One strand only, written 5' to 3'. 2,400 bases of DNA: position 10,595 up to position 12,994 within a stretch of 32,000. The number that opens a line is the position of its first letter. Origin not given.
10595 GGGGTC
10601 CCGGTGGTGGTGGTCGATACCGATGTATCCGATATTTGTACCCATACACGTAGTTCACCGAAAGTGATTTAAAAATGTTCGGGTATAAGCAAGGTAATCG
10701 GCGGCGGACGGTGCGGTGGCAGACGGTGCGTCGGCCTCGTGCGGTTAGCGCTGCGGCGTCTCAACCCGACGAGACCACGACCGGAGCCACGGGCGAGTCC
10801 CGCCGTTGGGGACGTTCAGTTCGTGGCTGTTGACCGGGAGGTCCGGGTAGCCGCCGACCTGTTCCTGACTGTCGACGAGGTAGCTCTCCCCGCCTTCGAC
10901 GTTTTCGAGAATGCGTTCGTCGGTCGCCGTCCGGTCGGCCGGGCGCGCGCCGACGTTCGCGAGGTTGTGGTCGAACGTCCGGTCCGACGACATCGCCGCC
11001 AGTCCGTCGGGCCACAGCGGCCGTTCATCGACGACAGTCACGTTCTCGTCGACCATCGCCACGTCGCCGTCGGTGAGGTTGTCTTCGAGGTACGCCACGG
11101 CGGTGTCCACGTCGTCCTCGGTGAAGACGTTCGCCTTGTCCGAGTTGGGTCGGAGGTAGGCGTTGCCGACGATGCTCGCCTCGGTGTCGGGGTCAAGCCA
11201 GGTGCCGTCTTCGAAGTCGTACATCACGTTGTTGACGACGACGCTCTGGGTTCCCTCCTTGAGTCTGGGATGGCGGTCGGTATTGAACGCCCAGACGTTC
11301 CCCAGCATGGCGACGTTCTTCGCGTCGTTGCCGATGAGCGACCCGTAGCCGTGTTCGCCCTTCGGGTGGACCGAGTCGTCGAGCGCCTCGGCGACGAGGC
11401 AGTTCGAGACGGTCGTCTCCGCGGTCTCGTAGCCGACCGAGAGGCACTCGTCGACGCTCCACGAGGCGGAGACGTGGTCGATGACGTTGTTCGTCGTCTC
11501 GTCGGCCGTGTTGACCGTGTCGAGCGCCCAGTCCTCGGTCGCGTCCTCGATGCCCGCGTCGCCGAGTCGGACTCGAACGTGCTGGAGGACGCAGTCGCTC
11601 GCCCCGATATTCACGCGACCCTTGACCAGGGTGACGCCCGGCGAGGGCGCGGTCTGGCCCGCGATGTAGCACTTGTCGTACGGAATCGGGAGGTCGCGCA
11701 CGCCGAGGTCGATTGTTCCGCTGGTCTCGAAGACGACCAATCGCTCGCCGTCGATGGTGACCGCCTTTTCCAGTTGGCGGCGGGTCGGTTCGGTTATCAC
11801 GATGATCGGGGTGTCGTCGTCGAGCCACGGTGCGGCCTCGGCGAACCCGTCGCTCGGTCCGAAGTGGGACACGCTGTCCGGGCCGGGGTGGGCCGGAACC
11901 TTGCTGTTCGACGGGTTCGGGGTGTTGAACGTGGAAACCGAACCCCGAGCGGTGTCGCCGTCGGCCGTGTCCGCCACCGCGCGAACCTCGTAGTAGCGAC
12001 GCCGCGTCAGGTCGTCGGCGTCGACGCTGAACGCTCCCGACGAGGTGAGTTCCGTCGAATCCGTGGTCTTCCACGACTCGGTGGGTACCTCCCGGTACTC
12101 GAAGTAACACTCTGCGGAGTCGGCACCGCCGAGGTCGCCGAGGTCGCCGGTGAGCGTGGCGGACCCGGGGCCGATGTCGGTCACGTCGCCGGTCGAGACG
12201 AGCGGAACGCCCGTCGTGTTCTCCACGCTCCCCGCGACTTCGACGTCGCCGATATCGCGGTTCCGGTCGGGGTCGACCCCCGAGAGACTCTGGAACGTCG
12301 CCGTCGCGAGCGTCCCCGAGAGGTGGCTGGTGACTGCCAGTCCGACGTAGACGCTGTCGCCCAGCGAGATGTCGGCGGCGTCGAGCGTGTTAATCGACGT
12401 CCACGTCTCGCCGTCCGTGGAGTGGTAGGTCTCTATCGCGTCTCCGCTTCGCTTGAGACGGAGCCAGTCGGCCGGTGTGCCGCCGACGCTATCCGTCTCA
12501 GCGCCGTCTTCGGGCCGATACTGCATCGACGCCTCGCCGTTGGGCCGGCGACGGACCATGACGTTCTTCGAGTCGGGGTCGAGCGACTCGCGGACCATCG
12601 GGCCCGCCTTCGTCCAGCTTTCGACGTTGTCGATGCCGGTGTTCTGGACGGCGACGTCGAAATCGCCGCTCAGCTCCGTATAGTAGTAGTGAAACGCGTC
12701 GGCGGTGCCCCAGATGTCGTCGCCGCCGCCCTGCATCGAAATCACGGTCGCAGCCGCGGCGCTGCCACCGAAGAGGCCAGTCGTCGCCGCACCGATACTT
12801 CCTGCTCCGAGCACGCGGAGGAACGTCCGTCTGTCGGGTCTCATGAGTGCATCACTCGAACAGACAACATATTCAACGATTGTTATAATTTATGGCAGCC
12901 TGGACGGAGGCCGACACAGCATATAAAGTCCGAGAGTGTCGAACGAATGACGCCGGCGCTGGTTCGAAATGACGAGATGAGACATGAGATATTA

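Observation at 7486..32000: Haloarchaeal pectin/oligogalacturonide utilisation island assembled from non-textbook parts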

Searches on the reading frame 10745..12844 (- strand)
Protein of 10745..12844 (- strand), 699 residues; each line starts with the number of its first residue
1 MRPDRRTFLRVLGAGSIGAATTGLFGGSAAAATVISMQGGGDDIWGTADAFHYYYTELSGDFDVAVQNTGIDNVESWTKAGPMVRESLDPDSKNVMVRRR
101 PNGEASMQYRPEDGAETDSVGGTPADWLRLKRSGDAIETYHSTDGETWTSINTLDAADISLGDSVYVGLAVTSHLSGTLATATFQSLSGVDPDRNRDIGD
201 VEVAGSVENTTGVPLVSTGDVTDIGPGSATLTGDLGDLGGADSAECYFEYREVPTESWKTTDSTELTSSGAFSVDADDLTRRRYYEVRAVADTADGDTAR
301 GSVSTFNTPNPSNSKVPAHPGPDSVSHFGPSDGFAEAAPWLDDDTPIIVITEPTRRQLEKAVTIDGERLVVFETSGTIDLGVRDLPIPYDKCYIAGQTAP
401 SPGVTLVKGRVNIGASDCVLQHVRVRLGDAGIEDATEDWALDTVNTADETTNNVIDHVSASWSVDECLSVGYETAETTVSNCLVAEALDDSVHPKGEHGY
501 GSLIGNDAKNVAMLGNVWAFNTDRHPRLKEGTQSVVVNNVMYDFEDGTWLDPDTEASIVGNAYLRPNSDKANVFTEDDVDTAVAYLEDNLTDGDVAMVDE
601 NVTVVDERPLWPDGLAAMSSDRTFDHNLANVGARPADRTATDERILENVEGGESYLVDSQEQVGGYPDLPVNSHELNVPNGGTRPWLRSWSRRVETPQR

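Call 4: search_protein_families(library=pfam, proteins=[window:10745-12844:-], max_evalue=0.01)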
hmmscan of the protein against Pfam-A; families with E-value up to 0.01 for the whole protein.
window:10745-12844:- (699 aa): 1 family
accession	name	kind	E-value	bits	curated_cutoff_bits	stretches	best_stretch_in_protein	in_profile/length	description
PF07081.18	DUF1349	-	5.7e-05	23.3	32.4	1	49-174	37-162/179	Protein of unknown function (DUF1349)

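Call 9: search_solved_structures(query=window:10745-12844:-, max_evalue=1, show_alignments=2)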
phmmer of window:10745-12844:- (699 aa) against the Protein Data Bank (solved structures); distinct sequences matched with E-value up to 1: 8.
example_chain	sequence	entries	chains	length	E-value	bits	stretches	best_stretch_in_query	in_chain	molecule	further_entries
9buj_A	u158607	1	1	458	2.3e-19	72.7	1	353-530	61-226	Pectate lyase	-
1qcx_A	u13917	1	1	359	0.009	17.9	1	394-548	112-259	PECTIN LYASE B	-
1idj_A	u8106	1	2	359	0.0093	17.8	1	404-545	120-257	PECTIN LYASE A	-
2l19_A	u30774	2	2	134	0.22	13.3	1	7-105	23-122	Arsenate reductase | Glutaredoxin arsenate reductase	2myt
2myu_A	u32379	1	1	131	0.32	12.8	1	7-105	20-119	Glutaredoxin arsenate reductase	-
3trh_A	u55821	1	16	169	0.63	11.8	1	141-262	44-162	Phosphoribosylaminoimidazole carboxylase carboxyltransferase subunit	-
2l17_A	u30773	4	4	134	0.66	11.7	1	7-105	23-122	Arsenate reductase | Glutaredoxin arsenate reductase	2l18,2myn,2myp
2yyy_A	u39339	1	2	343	0.84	11.4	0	277-328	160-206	Glyceraldehyde-3-phosphate dehydrogenase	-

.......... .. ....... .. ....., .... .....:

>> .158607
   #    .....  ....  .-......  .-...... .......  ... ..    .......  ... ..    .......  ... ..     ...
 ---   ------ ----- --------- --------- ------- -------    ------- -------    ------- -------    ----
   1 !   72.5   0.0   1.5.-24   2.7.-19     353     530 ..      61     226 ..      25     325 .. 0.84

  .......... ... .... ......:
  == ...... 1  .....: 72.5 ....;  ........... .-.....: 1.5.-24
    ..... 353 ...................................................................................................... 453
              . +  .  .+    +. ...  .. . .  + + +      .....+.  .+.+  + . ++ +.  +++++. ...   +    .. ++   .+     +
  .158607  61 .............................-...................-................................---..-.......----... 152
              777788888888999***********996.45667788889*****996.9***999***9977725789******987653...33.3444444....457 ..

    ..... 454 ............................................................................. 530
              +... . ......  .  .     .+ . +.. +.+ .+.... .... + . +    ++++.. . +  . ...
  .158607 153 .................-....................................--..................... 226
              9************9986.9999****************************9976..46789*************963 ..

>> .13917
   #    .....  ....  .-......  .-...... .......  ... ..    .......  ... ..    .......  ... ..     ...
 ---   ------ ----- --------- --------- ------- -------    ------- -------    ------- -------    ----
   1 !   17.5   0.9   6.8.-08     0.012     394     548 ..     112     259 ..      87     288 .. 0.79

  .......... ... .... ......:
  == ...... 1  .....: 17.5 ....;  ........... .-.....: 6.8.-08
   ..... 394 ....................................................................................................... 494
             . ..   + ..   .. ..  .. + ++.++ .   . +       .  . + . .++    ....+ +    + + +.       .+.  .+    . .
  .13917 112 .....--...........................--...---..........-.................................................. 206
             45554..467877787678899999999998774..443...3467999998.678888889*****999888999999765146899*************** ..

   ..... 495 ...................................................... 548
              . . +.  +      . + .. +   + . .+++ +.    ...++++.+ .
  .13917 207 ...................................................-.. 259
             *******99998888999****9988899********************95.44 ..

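Call 10: search_protein_families(library=ncbifam, proteins=[window:10745-12844:-], max_evalue=0.01)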
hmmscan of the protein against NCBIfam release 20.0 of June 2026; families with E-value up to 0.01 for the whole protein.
window:10745-12844:- (699 aa): 1 family
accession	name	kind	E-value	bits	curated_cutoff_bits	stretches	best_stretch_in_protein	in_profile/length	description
NF041900.1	pec_ly_PelZ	equivalog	4.4e-60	203.7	840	1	356-693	58-420/422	pectate lyase PelZ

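Call 27: list_cluster_members(proteins=[window:10745-12844:-, window:14393-15769:+, window:8668-9435:-, window:9539-10645:-])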
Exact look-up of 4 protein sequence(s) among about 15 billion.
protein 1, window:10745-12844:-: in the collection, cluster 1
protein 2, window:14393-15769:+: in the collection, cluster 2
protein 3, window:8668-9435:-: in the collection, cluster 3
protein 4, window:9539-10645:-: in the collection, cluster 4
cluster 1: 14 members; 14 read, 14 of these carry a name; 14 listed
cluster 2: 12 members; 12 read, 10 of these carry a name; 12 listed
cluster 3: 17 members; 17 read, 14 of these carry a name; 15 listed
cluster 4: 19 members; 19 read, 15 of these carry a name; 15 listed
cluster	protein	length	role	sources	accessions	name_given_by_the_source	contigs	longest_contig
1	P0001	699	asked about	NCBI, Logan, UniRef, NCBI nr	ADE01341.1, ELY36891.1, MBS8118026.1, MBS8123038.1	hypothetical protein [Haloferax volcanii] | Pectate lyase n=3 Tax=Haloferax volcanii TaxID=2246 RepID=A0A384KSE2_HALVD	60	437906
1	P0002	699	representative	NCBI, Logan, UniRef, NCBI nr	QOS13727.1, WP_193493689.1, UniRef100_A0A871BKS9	pectate lyase domain protein (plasmid) [Haloferax gibbonsii] | Pectate lyase domain protein n=1 Tax=Haloferax gibbonsii TaxID=35746 ... | pectate lyase [Haloferax gibbonsii]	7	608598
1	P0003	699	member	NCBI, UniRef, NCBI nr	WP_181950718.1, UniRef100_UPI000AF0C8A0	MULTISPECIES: pectate lyase [Haloferax] | pectate lyase n=1 Tax=Haloferax TaxID=2251 RepID=UPI000AF0C8A0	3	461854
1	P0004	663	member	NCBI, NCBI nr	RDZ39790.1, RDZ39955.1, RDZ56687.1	pectate lyase [Haloferax sp. Atlit-10N] | pectate lyase [Haloferax sp. Atlit-19N]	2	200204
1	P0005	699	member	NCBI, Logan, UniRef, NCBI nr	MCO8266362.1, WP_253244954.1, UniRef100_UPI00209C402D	DUF1349 domain-containing protein [Haloferax sp. AB510] | DUF1349 domain-containing protein n=1 Tax=Haloferax sp. AB510 TaxID=2934172 ...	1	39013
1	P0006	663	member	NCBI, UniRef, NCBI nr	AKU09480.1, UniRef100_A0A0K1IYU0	pectate lyase (plasmid) [Haloferax gibbonsii] | Pectate lyase n=2 Tax=Haloferax gibbonsii TaxID=35746 RepID=A0A0K1IYU0_HALGI | pectate lyase [Haloferax gibbonsii]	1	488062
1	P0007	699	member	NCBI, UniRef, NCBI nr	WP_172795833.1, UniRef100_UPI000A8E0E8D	pectate lyase [Haloferax sp. Q22] | pectate lyase n=1 Tax=Haloferax sp. (strain Q22) TaxID=1526048 RepID=UPI000A8E0E8D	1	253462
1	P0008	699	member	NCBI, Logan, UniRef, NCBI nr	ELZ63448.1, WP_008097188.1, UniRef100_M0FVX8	pectate lyase [Haloferax prahovense DSM 18310] | Pectate lyase n=1 Tax=Haloferax prahovense (strain DSM 18310 / JCM 13924 / TL6) ... | hypothetical protein [Haloferax prahovense]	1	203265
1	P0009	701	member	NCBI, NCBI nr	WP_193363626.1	pectate lyase [Haloferax denitrificans]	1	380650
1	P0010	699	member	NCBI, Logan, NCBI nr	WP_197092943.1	DUF1349 domain-containing protein [Haloferax gibbonsii] | pectate lyase [Haloferax gibbonsii]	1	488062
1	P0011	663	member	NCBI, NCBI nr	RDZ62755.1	pectate lyase [Haloferax sp. Atlit-12N]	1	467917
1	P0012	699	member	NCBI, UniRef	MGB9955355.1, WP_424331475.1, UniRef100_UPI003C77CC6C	pectate lyase [Haloferax prahovense] | pectate lyase n=1 Tax=Haloferax prahovense TaxID=381852 RepID=UPI003C77CC6C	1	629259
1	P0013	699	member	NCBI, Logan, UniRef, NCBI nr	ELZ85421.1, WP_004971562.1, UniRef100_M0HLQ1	pectate lyase [Haloferax gibbonsii ATCC 33959] | Pectate lyase n=1 Tax=Haloferax gibbonsii (strain ATCC 33959 / DSM 4427 / JCM 8863 / NBRC ... | hypothetical protein [Haloferax gibbonsii]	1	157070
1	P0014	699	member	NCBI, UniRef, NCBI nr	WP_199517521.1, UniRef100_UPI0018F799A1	pectate lyase [Haloferax sp. Atlit-12N] | pectate lyase n=1 Tax=Haloferax sp. Atlit-12N TaxID=2077203 RepID=UPI0018F799A1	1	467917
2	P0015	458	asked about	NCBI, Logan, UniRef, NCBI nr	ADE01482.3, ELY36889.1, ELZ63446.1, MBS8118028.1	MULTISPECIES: DUF362 domain-containing protein [Haloferax] | DUF362 domain-containing protein n=4 Tax=Haloferax TaxID=2251 RepID=L9VIE4_HALVD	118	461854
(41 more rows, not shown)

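Call 61: find_homologous_proteins(query=window:10745-12844:-, max_evalue=1e-10)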
Query window:10745-12844:- (699 aa): 1042 proteins with E <= 1e-10 among 8000 candidates; the best 120 are listed.
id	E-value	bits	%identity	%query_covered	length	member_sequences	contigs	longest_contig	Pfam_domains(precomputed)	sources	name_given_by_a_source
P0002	0.0e+0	1545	97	100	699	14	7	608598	-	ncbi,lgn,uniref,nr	ncbi:pectate lyase domain protein (plasmid) [Haloferax gibbonsii]|uniref:Pectate lyase domain protei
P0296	0.0e+0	1511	96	100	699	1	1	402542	-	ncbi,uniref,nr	ncbi:pectate lyase [Haloferax sulfurifontis]|uniref:Fibronectin type-III domain-containing protein n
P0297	0.0e+0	1489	99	95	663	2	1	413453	-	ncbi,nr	ncbi:pectate lyase [Haloferax sp. Atlit-6N]|nr:pectate lyase [Haloferax sp. Atlit-6N]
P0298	0.0e+0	1413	90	100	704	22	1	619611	-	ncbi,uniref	ncbi:pectate lyase [Haloferax volcanii]|uniref:pectate lyase n=1 Tax=Haloferax volcanii TaxID=2246 R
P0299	0.0e+0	1396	89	100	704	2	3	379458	-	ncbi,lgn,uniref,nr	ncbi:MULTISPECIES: pectate lyase [unclassified Haloferax]|uniref:pectate lyase n=1 Tax=unclassified 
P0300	0.0e+0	1292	80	100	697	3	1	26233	-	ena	-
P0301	0.0e+0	1276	79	100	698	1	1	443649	-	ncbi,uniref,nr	ncbi:DUF1349 domain-containing protein [Halogeometricum sp. S1BR25-6]|uniref:DUF1349 domain-containi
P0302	0.0e+0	1270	80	100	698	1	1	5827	-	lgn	-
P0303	0.0e+0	1204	75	99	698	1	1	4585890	-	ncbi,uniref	ncbi:pectate lyase [Halosimplex sp. TS25]|uniref:pectate lyase n=1 Tax=Halosimplex rarum TaxID=33966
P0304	0.0e+0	1131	71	99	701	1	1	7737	-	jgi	-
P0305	0.0e+0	1109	70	100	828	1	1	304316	-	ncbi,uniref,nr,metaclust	ncbi:pectate lyase [Candidatus Halobonum tyrrellensis G22]|uniref:Pectate lyase n=1 Tax=Candidatus H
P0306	0.0e+0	1092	70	100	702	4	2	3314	-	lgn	-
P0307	1.6e-294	997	64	100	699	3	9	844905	-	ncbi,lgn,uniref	ncbi:pectate lyase [Halocatena halophila]|uniref:pectate lyase n=1 Tax=Halocatena halophila TaxID=28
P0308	2.4e-288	977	63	100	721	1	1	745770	-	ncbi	-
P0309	2.8e-263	894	58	99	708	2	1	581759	-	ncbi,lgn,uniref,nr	ncbi:pectate lyase [Halopiger aswanensis]|uniref:Pectate lyase n=1 Tax=Halopiger aswanensis TaxID=14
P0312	3.3e-256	871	58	99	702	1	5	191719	PF00544.26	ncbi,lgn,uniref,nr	ncbi:hypothetical protein SAMN04487950_3765 [Halogranum rubrum]|uniref:Pectate lyase n=1 Tax=Halogra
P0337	1.9e-235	802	55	99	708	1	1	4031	PF07081.19,PF13229.13,PF00544.26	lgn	-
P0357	2.1e-200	686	50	95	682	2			PF07081.19,PF00544.26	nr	nr:pectate lyase [Natronorubrum halophilum]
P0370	5.2e-196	672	47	99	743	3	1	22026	PF07081.19,PF00544.26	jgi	jgi:regulation of enolase protein 1 (concanavalin A-like superfamily)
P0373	6.1e-193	661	47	99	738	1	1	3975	PF07081.19,PF00544.26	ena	-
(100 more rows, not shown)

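Call 76: predict_structure(alignment_id=A3)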
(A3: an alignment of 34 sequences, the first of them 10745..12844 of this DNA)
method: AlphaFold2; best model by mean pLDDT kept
length: 699 residues; sequences in the alignment: 34
mean_pLDDT: 87.6   pTM: 0.78
mean pLDDT of the five models: 87.6, 86.1, 83.9, 83.5, 81.5
residues with pLDDT >= 90: 439; 70-90: 207; 50-70: 20; < 50: 33
segments of 3 or more residues with pLDDT < 50: 1-31
pLDDT, mean of each block of 10 residues (from residue 1): 34 28 27 80 72 96 92 80 96 94 86 87 87 95 87 93 95 85 89 94 88 78 94 86 94 91 93 94 93 82 85 59 83 93 93 89 92 96 86 96 94 96 95 78 93 98 95 96 93 82 97 98 93 98 93 97 93 89 96 90 91 92 96 94 97 91 90 89 90 76
secondary structure, 60 per line:
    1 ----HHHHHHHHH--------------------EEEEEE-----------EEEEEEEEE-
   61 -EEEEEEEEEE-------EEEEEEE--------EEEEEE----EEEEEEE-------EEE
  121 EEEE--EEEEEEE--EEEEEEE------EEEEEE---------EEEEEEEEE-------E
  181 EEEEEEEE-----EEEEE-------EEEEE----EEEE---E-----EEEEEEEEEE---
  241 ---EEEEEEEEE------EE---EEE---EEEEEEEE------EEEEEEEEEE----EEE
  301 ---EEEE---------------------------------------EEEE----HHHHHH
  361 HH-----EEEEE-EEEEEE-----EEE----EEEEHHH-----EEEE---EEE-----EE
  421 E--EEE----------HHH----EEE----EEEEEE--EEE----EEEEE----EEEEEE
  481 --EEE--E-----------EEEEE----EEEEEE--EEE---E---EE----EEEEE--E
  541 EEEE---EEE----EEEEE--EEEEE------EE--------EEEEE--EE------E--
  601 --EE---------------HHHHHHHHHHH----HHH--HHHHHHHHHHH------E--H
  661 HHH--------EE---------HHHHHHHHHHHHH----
elements in order (helices of 4 or more, strands of 3 or more residues): H5-13 E34-39 E51-59 E62-71 E79-85 E94-99 E104-110 E118-124 E127-133 E136-142 E149-154 E164-172 E180-188 E194-198 E206-210 E215-218 E228-237 E244-252 E264-266 E270-277 E284-293 E298-300 E304-307 E347-350 H355-362 E368-372 E374-379 E385-387 E392-395 E404-407 E411-413 E419-421 E424-426 E444-446 E451-456 E459-461 E466-470 E475-480 E483-485 E500-504 E509-514 E517-519 E533-537 E540-544 E548-550 E555-559 E562-566 E583-587 H620-630 H640-650 H660-663 H683-695

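Call 78: fold_search(model_id=the predicted structure, library=pdb)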
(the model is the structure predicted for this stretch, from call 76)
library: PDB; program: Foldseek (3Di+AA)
matches with E <= 10: 1718; with E <= 0.001: 85
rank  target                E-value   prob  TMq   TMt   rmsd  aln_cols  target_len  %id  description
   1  9buj                  1.9e-15  1.00  0.40  0.63   4.6       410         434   23  Structure of PfPL1 from Pseudoalteromonas fuliginea (released 2024-07-10)
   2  7xks                  2.8e-09  1.00  0.33  0.74   3.9       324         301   14  Crystal structure of an alkaline pectate lyase from Bacillus clausii (released 2023-03-29)
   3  1qcx                  3.4e-08  1.00  0.33  0.61   4.9       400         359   14  PECTIN LYASE B (released 1999-05-19)
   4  7bbv_A                3.7e-08  1.00  0.32  0.71   3.5       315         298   16  Pectate lyase B from Verticillium dahliae (released 2022-07-13)
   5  1idk                  7.0e-08  1.00  0.34  0.62   4.7       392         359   14  PECTIN LYASE A (released 1997-10-15)
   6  3zsc_A                8.0e-08  1.00  0.32  0.66   4.7       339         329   16  Catalytic function and substrate recognition of the pectate lyase from Thermotoga maritima (released 2012-07-11)
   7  6fi2_A                1.0e-07  1.00  0.30  0.55   9.6       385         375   15  VexL: A periplasmic depolymerase provides new insight into ABC transporter-dependent secretion of bacterial capsular p (released 2018-05-02)
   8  1idj_A                1.3e-07  1.00  0.34  0.62   4.9       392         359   15  PECTIN LYASE A (released 1997-10-15)
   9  1pxz_A                3.0e-06  1.00  0.28  0.53   8.0       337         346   15  1.7 Angstrom Crystal Structure of jun a 1, the major allergen from cedar pollen (released 2004-11-16)
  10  3o12                  1.6e-05  1.00  0.19  0.65   4.8       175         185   18  The crystal structure of a functionally unknown protein from Saccharomyces cerevisiae. (released 2010-09-15)
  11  3mep_A                1.7e-05  1.00  0.19  0.67   3.4       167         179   16  Crystal Structure of ECA2234 protein from Erwinia carotovora, Northeast Structural Genomics Consortium Target EwR44 (released 2010-04-14)
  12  3mep_C                2.2e-05  1.00  0.19  0.67   3.6       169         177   17  Crystal Structure of ECA2234 protein from Erwinia carotovora, Northeast Structural Genomics Consortium Target EwR44 (released 2010-04-14)
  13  3mep_B                2.6e-05  1.00  0.20  0.70   3.6       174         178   16  Crystal Structure of ECA2234 protein from Erwinia carotovora, Northeast Structural Genomics Consortium Target EwR44 (released 2010-04-14)
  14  5dmy_A                3.6e-05  0.93  0.12  0.10  15.9       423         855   10  Beta-galactosidase - construct 33-930 (released 2016-10-05)
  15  9nqo                  4.2e-05  1.00  0.12  0.29  13.7       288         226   10  Crystal structure of Galectin-3 in complex with FN3 (released 2026-02-18)
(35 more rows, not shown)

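Call 88: find_encoding_contigs(protein=window:10745-12844:-, flank=10000, max_places=10)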
Protein window:10745-12844:- (699 aa): 24 contigs read that carry it; 6 places shown.
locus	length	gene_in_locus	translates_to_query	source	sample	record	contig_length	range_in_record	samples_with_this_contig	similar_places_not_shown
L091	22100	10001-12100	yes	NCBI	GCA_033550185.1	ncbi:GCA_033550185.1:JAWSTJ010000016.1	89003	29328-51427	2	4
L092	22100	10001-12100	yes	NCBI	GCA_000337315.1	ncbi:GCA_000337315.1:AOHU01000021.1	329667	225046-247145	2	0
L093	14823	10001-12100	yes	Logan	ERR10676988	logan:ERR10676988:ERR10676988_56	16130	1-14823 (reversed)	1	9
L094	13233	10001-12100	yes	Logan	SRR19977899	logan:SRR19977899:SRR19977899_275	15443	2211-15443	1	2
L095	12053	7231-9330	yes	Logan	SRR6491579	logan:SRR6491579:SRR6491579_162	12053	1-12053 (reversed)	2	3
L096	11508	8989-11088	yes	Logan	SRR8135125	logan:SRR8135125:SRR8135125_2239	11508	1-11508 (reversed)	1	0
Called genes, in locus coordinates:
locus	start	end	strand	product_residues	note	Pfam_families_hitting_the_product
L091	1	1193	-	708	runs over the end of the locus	PF00528:BPD_transp_1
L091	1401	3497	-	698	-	PF00496:SBP_bac_5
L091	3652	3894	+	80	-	-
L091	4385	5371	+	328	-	PF12715:Abhydrolase_7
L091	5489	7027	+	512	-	PF12708:Pect-lyase_RHGA_epim, PF00295:Glyco_hydro_28, PF13229:Beta_helix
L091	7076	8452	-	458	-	-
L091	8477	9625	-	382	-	PF01408:GFO_IDH_MocA (weak), PF02894:GFO_IDH_MocA_C, PF22725:GFO_IDH_MocA_C3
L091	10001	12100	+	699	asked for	-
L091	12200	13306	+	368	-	PF01408:GFO_IDH_MocA, PF22725:GFO_IDH_MocA_C3, PF02894:GFO_IDH_MocA_C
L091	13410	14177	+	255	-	PF01022:HTH_5 (faint), PF09339:HTH_IclR (weak), PF01614:IclR_C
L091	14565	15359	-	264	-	PF09339:HTH_IclR, PF01022:HTH_5 (weak), PF12840:HTH_20 (weak), PF01614:IclR_C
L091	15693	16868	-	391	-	PF02608:Bmp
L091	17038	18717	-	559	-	PF01979:Amidohydro_1, PF07969:Amidohydro_3 (faint), PF13382:Adenine_deam_C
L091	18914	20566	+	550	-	PF00005:ABC_tran, PF13304:AAA_21 (faint), PF00005:ABC_tran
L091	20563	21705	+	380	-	PF02653:BPD_transp_2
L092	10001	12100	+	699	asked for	-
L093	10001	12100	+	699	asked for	-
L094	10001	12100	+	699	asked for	-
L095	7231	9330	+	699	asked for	-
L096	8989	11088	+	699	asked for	-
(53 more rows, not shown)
